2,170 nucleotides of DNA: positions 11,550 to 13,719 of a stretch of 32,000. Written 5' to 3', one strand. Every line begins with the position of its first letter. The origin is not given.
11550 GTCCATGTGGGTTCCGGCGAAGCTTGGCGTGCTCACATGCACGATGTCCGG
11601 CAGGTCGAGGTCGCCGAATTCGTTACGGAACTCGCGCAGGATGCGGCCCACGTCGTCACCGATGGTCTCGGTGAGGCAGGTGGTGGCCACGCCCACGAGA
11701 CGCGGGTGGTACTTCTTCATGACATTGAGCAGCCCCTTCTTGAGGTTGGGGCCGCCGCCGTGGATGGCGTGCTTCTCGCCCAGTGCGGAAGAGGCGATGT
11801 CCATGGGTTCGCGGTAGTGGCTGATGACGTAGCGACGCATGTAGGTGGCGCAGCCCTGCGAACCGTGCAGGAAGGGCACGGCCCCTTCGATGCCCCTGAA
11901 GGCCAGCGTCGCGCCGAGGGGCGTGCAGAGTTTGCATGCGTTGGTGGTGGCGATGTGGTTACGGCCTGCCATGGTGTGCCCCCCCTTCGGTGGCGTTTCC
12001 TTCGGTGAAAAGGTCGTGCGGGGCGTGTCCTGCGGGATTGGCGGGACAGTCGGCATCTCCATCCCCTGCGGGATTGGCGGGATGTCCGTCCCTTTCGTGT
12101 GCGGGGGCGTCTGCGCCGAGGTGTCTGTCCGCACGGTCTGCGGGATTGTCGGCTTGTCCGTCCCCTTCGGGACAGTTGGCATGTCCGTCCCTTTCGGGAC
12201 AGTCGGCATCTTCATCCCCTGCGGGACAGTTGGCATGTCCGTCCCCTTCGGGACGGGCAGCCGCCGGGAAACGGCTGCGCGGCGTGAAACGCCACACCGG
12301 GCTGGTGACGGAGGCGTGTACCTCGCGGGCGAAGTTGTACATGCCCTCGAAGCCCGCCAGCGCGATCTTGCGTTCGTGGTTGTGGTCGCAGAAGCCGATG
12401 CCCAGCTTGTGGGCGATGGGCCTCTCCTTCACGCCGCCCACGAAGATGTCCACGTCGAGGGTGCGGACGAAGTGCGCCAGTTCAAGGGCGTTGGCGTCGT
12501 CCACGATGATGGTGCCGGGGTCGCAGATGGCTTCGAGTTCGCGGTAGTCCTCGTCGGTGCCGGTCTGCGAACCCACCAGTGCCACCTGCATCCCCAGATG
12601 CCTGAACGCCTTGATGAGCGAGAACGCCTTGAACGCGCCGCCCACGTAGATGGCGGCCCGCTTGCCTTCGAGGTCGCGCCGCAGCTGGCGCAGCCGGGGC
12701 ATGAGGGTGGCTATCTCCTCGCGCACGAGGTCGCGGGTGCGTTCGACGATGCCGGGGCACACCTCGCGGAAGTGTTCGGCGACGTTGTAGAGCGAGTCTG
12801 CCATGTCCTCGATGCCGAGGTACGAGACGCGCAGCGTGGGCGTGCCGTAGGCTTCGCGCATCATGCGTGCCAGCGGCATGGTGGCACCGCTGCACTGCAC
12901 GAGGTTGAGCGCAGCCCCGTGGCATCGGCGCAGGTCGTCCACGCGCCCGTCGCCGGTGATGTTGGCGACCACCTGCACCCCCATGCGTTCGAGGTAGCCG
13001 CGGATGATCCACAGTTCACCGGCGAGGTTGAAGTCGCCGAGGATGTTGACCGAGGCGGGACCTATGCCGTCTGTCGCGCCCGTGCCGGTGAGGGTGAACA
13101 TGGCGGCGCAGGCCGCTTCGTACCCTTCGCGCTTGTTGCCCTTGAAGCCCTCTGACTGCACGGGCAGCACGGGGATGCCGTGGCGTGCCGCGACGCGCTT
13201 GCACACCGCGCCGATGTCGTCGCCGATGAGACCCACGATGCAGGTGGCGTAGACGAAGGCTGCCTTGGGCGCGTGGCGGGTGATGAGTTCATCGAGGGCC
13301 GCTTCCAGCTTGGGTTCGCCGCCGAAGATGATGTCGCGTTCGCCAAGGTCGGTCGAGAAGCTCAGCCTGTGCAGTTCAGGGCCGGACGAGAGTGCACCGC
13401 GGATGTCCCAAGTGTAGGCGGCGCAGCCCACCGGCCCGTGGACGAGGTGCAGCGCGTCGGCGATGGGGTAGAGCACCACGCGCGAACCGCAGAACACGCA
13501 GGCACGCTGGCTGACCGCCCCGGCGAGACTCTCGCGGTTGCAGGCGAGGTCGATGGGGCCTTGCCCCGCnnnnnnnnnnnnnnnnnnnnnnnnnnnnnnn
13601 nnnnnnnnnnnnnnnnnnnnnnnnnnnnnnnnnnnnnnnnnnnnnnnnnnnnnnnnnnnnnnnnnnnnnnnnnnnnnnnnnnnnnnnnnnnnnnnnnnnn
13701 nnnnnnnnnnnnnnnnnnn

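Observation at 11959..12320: NifE carries a Cys/His/Asp-rich repeat tail encoded by a 27-bp tandem repeat that is open in two frames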

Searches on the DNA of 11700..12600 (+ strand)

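Call 77: search_dna_similar(query=window:11700-12600:+, collection=plasmids, mode=near, max_rows=15)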
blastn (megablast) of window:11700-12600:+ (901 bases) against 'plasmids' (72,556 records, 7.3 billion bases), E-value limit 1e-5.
Records with a match: 3; places in all: 4; records where one place covers at least 80% of the query: 3.
Best place of each record, by identity: >=99% 1; 95-99% 2.
By first word of the organism name: Nitratidesulfovibrio 3.
By predicted mobility (MOB-suite, as given by PLSDB): non-mobilizable 3.
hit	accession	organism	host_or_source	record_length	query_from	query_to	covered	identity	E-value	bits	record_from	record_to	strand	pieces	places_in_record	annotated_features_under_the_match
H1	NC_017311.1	Nitratidesulfovibrio vulgaris RCH1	-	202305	1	901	100%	100.0%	0e+0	1664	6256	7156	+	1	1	nitrogenase component 1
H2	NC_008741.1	Nitratidesulfovibrio vulgaris DP4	-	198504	1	901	97%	97.2%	0e+0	1484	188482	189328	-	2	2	nifE: nitrogenase iron-molybdenum cofactor biosynthesis protein NifE | nitrogenase component 1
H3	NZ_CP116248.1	Nitratidesulfovibrio vulgaris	swine finishing facility waste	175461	1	901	95%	98.0%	0e+0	1488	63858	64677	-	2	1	nifE: nitrogenase iron-molybdenum cofactor biosynthesis protein NifE | nitrogenase component 1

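Call 78: get_annotated_region(hit=H1, flank=3000)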
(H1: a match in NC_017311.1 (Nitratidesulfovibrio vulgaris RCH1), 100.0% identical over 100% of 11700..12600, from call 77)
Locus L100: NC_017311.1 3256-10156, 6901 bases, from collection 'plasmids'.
description: Nitratidesulfovibrio vulgaris RCH1 plasmid pDEVAL01, complete sequence
organism: Nitratidesulfovibrio vulgaris RCH1 (NCBI taxid 573059)
taxonomy: Bacteria; Thermodesulfobacteriota; Desulfovibrionia; Desulfovibrionales; Desulfovibrionaceae; Nitratidesulfovibrio; Nitratidesulfovibrio vulgaris; Nitratidesulfovibrio vulgaris RCH1
host: -; source: -; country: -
typing (MOB-suite, as given by PLSDB): non-mobilizable
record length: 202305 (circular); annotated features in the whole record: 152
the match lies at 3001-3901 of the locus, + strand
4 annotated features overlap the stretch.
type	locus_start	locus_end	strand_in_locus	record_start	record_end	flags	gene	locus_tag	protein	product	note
CDS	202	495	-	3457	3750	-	-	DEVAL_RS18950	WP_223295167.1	NifB/NifX family molybdenum-iron cluster-binding protein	-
CDS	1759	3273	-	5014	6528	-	-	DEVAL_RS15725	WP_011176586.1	nitrogenase component 1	-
CDS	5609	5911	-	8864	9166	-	-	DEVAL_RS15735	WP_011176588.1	(2Fe-2S) ferredoxin domain-containing protein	-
CDS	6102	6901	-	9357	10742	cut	nifK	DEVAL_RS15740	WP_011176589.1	nitrogenase molybdenum-iron protein subunit beta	GO:0009399 - nitrogen fixation [Evidence IEA]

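Call 79: get_annotated_region(hit=H2, flank=2500)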
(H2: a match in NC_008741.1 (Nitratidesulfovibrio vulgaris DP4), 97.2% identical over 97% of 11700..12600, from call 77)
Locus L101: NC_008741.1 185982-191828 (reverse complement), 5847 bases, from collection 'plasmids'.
description: Nitratidesulfovibrio vulgaris DP4 plasmid pDVUL01, complete sequence
organism: Nitratidesulfovibrio vulgaris DP4 (NCBI taxid 391774)
taxonomy: Bacteria; Thermodesulfobacteriota; Desulfovibrionia; Desulfovibrionales; Desulfovibrionaceae; Nitratidesulfovibrio; Nitratidesulfovibrio vulgaris; Nitratidesulfovibrio vulgaris DP4
host: -; source: -; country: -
typing (MOB-suite, as given by PLSDB): non-mobilizable
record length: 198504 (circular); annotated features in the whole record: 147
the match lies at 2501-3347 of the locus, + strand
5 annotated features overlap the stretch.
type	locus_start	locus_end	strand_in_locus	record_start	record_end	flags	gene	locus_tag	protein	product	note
CDS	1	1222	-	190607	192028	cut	-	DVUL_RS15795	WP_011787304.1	radical SAM protein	-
CDS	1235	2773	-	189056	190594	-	-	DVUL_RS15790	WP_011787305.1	nitrogenase component 1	-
CDS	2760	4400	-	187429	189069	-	nifE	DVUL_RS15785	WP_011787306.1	nitrogenase iron-molybdenum cofactor biosynthesis protein NifE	GO:0009399 - nitrogen fixation [Evidence IEA]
CDS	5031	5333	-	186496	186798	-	-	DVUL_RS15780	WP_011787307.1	(2Fe-2S) ferredoxin domain-containing protein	-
CDS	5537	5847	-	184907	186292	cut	nifK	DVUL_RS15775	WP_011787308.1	nitrogenase molybdenum-iron protein subunit beta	GO:0009399 - nitrogen fixation [Evidence IEA]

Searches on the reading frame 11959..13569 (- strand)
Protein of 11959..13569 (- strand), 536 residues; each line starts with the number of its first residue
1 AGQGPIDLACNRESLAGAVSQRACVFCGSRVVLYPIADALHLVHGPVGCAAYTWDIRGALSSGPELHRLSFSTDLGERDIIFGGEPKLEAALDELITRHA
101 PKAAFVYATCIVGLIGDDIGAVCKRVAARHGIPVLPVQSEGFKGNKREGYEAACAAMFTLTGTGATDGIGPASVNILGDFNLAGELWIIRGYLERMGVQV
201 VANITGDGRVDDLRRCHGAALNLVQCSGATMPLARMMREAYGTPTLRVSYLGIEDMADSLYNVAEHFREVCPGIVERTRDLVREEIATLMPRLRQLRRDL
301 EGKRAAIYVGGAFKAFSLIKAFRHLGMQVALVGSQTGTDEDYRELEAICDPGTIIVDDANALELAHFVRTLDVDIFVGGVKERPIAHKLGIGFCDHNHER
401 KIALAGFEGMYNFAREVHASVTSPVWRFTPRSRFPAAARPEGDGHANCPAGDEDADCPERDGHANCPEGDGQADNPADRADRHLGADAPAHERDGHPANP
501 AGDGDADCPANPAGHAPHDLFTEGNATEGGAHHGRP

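Call 9: find_related_loci(query=window:11959-13569:-, collection=genome_contigs, flank=4000)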
Query window:11959-13569:- (536 aa) in genome_contigs; peptide patterns used: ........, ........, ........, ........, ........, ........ (x = any residue, [..] = any of these).
600 stretches matched a pattern (row limit reached: there are more); 576 encode a relative of the query (tblastn E <= 1e-3); the best 80 are kept; 80 distinct loci.
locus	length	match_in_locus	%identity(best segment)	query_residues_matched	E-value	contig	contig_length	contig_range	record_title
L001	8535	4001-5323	83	1-442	0e+0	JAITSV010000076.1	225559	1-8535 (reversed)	MAG: Desulfovibrio sp. isolate Rs511_bin20 k119_3032622, whole genome shotgun sequence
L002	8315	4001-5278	84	1-426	0e+0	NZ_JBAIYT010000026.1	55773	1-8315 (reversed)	Nitratidesulfovibrio sp. 1201_IL3209 NODE_26_length_55773_cov_65.461902, whole genome shotgun sequence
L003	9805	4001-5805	78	2-453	0e+0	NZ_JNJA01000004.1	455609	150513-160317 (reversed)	Solidesulfovibrio alcoholivorans DSM 5433 Q368DRAFT_scaffold00004.4_C, whole genome shotgun sequence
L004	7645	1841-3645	79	2-439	0e+0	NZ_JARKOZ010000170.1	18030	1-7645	MAG: Solidesulfovibrio sp. isolate D159_maxbin.009 k141_232076, whole genome shotgun sequence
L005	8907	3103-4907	77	2-453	0e+0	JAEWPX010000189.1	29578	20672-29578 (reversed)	MAG: Proteobacteria bacterium isolate OH_SBrB_115 k127_66842, whole genome shotgun sequence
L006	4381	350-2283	78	2-453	0e+0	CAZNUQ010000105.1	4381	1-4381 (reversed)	MAG TPA_asm: uncultured Desulfovibrio sp. isolate binchicken_co22_210 genome assembly, contig: NODE_18754_length_4381_co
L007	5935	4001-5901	78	2-441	0e+0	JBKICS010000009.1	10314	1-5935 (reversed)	MAG: Acidobacteriota bacterium isolate bins.66 NODE_8337_length_10314_cov_1.815828, whole genome shotgun sequence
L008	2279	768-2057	80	2-431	0e+0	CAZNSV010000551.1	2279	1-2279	MAG TPA_asm: uncultured Desulfovibrionaceae bacterium isolate SRP093185_co1_23 genome assembly, contig: NODE_34368_lengt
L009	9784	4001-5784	79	2-431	0e+0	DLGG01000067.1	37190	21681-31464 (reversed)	MAG TPA_asm: Solidesulfovibrio magneticus isolate UBA7700 UBA7700_contig_1631, whole genome shotgun sequence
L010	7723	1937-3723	79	1-431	0e+0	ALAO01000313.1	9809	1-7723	MAG: Solidesulfovibrio magneticus str. Maddingley MBC34 contig_648.313, whole genome shotgun sequence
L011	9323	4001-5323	76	1-439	0e+0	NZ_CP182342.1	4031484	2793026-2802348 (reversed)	MAG: Pseudodesulfovibrio sp. isolate Pygsuia-isolate-1 chromosome, complete genome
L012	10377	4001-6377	79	2-430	0e+0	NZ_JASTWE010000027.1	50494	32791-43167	Pseudodesulfovibrio pelocollis strain SB368 27, whole genome shotgun sequence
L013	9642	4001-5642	78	1-431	0e+0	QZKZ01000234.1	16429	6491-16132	MAG: Desulfovibrio sp. isolate Madre1 k127_209170, whole genome shotgun sequence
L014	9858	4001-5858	78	1-431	0e+0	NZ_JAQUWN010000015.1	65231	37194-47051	MAG: Pseudodesulfovibrio sp. isolate STD2_191 NODE_1480_length_65231_cov_5.495469_Sandtown_D2, whole genome shotgun sequ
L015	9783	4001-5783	78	1-431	0e+0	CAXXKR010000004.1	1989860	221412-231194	MAG: Desulfovibrionaceae bacterium isolate 13a355c6-41d9-40ac-acd2-aad2d687202c genome assembly, contig: contig_4, whole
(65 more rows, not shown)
